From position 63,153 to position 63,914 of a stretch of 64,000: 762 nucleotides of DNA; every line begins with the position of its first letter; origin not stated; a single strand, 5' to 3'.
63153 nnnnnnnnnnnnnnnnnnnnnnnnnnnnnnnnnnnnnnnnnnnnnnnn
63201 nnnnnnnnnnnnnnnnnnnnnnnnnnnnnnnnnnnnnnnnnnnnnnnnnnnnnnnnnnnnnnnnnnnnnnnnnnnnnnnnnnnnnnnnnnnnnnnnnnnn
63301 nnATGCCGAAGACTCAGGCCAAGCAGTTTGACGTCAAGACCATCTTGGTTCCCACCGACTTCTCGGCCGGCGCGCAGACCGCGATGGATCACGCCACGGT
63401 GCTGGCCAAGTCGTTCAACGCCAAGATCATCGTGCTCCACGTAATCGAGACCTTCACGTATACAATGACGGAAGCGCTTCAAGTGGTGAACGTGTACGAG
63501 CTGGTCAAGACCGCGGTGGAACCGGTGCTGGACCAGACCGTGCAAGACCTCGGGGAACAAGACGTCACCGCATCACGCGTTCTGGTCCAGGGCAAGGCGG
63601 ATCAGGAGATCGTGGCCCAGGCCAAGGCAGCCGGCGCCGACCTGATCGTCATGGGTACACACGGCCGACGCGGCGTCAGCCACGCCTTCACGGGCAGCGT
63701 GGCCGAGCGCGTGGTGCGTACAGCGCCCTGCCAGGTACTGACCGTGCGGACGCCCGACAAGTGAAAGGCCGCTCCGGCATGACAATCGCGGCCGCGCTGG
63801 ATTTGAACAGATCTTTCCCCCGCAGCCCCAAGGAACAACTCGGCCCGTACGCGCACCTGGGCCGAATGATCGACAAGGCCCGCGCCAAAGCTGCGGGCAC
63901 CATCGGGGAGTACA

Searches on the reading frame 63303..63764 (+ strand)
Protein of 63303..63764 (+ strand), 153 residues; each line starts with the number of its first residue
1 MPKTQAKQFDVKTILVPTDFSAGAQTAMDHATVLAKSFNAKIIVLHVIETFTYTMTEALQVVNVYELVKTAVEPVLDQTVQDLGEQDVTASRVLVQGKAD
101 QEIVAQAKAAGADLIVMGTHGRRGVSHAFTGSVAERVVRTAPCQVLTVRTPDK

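Call 75: search_protein_families(library=pfam, proteins=[window:63303-63764:+], max_evalue=0.0001)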
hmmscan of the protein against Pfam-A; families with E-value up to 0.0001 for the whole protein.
window:63303-63764:+ (153 aa): 1 family
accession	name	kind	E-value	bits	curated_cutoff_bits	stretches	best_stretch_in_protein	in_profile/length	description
PF00582.32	Usp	-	6e-34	118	24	1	12-149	3-141/141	Universal stress protein family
